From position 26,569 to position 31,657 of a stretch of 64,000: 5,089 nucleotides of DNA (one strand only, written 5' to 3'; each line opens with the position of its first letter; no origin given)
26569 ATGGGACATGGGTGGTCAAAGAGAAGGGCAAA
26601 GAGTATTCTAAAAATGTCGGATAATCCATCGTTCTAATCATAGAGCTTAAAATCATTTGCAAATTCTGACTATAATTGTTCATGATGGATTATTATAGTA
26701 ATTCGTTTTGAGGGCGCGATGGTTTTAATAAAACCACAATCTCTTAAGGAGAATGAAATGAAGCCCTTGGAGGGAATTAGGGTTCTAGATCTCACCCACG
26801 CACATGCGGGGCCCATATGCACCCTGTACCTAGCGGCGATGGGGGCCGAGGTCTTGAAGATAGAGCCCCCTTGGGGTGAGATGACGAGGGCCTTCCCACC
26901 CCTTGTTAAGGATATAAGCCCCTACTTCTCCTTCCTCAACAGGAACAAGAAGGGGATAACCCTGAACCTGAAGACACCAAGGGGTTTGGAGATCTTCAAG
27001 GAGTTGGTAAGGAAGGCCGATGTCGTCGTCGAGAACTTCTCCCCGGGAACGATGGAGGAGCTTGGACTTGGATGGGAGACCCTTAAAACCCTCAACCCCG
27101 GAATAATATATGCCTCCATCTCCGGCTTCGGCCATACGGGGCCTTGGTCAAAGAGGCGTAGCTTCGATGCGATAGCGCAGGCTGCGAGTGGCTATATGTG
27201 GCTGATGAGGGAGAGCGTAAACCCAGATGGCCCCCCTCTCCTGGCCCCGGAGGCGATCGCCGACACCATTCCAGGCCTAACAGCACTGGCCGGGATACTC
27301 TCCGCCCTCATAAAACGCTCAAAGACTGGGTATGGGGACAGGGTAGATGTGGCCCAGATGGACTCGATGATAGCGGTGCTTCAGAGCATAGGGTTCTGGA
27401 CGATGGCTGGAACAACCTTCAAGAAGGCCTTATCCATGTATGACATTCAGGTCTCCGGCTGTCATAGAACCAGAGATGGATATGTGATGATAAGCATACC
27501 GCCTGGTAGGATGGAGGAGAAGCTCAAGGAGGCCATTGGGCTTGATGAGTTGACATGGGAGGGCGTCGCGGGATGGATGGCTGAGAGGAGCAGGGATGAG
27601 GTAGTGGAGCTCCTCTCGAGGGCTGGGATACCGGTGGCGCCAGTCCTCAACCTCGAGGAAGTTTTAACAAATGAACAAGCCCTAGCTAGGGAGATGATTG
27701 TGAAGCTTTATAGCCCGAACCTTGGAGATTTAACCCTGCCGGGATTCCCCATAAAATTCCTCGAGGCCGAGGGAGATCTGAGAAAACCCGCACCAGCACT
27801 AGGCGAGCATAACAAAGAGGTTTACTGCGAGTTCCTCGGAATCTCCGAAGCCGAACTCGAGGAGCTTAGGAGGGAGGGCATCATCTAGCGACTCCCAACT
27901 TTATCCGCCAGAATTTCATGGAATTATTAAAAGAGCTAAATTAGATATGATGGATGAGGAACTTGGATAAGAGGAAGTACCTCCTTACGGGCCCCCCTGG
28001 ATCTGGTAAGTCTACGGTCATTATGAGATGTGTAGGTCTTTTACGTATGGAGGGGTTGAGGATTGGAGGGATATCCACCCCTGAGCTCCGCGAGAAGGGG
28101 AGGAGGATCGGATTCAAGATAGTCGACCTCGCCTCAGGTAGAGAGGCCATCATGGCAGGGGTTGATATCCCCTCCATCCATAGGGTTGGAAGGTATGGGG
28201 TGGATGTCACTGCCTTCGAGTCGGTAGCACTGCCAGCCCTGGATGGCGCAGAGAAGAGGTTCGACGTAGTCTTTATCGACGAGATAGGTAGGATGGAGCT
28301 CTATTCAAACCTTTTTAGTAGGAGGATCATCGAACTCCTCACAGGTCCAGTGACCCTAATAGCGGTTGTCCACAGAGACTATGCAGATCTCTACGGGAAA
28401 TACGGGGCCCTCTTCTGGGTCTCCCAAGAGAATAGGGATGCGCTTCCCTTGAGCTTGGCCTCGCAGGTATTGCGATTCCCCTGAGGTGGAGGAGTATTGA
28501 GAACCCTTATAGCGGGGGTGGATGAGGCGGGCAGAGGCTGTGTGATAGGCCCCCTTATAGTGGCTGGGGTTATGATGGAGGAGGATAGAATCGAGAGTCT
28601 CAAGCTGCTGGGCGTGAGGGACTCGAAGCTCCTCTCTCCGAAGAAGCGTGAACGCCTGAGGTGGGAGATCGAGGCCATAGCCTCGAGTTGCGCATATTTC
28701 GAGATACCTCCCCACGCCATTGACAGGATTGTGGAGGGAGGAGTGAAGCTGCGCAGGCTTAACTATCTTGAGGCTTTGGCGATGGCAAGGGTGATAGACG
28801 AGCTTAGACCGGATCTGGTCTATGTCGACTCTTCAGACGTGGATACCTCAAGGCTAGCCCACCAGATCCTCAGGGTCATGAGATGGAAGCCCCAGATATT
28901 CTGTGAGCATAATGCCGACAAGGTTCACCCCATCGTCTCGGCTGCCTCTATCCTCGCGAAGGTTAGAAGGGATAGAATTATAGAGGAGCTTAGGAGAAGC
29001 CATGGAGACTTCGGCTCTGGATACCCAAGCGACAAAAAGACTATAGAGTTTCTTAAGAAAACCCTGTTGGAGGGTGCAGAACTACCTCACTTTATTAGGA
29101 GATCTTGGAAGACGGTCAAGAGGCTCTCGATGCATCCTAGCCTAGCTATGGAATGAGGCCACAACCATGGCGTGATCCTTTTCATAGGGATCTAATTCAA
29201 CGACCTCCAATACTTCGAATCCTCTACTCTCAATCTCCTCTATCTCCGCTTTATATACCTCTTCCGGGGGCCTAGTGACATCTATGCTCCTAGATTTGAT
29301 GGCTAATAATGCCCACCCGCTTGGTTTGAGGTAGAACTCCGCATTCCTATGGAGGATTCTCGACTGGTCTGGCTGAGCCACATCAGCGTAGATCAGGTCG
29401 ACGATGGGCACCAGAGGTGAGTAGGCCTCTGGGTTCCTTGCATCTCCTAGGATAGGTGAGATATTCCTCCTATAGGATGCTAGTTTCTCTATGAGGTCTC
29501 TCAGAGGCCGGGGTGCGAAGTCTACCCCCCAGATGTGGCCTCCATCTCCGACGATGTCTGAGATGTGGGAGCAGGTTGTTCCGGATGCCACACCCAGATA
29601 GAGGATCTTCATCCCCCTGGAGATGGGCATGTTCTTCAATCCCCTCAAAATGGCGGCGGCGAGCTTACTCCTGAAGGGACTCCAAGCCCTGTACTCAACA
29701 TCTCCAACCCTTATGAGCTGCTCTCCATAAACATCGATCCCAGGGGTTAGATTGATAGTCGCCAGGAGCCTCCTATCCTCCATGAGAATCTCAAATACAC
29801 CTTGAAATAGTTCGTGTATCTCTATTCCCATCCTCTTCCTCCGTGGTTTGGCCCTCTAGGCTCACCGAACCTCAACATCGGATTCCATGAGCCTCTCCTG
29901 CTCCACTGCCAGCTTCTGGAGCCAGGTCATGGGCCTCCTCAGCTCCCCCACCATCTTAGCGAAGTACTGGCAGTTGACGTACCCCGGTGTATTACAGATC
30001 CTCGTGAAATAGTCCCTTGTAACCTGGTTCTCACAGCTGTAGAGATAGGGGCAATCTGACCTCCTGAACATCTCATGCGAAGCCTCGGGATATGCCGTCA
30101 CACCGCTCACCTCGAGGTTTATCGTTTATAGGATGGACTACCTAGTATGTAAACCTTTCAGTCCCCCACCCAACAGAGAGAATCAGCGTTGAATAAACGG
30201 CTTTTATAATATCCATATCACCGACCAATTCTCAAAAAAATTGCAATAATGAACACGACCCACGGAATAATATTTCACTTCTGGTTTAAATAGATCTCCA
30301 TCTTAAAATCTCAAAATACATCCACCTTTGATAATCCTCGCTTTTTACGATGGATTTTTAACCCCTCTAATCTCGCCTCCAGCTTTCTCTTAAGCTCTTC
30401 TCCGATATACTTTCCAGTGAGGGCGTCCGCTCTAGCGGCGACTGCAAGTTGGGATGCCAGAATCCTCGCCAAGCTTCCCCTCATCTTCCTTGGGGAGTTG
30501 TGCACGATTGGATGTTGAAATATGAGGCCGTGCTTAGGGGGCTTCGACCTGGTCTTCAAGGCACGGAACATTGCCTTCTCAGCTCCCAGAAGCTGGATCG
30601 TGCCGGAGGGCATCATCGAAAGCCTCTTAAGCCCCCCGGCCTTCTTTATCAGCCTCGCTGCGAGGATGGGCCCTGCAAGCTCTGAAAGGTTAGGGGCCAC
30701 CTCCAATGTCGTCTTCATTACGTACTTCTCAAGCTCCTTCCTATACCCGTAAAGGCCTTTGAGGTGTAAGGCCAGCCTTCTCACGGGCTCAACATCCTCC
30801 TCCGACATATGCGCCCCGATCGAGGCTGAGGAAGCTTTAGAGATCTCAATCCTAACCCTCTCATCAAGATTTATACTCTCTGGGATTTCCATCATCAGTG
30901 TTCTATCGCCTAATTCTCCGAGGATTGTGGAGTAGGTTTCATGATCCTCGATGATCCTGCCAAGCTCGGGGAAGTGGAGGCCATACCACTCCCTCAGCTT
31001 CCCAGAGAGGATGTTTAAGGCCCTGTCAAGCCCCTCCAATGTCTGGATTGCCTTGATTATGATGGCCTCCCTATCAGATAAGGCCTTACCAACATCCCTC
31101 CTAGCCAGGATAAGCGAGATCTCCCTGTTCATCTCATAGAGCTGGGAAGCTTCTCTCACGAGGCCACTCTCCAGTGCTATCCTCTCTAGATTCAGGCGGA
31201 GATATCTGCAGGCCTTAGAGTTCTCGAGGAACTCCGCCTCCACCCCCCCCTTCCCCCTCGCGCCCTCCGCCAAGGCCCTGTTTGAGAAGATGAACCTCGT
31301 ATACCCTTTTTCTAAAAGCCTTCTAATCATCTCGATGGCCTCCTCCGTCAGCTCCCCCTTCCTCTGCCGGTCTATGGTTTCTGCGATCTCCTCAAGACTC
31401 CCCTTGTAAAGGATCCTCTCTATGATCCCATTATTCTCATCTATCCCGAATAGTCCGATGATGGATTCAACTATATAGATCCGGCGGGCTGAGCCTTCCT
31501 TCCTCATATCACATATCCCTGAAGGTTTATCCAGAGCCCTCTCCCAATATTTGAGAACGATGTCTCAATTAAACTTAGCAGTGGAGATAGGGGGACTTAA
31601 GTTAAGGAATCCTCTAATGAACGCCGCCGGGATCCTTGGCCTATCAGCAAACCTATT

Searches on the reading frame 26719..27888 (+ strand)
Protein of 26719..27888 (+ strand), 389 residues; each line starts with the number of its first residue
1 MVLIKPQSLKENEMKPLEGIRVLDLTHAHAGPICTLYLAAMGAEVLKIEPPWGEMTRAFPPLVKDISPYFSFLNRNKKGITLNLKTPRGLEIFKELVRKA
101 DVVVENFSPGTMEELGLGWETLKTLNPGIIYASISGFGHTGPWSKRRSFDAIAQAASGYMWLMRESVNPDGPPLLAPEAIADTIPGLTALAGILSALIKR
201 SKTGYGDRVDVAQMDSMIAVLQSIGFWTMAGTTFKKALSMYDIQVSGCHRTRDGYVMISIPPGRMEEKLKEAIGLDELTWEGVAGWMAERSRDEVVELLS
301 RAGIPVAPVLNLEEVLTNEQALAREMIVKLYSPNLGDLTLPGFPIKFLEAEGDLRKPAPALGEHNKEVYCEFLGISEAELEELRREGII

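Call 68: search_protein_families(library=pfam, proteins=[window:26719-27888:+], max_evalue=0.00001)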
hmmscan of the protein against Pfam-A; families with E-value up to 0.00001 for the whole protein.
window:26719-27888:+ (389 aa): 1 family
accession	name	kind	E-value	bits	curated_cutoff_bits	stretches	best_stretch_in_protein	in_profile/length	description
PF02515.22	CoA_transf_3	-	1.4e-101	340.7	23.3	1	17-365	1-366/366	CoA-transferase family III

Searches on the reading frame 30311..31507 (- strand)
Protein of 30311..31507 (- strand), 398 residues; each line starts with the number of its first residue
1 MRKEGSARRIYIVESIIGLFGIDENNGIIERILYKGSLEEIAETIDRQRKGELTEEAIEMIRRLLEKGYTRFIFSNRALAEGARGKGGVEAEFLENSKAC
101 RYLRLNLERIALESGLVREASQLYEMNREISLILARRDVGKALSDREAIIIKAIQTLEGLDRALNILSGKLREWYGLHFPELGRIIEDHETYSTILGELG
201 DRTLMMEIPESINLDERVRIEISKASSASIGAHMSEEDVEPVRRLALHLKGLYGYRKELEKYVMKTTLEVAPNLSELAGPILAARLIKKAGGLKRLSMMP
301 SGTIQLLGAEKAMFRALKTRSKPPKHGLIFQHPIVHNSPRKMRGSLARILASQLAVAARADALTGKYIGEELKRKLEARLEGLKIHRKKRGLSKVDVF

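Call 68: search_protein_families(library=pfam, proteins=[window:30311-31507:-], max_evalue=0.00001)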
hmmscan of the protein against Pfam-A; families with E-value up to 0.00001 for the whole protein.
window:30311-31507:- (398 aa): 2 families
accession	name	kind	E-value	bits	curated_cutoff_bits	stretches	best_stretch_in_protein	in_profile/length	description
PF01798.23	Nop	-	9.3e-63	212.2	25.4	1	158-381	3-227/228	snoRNA binding domain, fibrillarin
PF21572.2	Nop5_56-rel_N_Arc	-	1.9e-15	57.8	27.8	1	9-137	1-125/128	Archaeal Nop5/56-rel, N-terminal domain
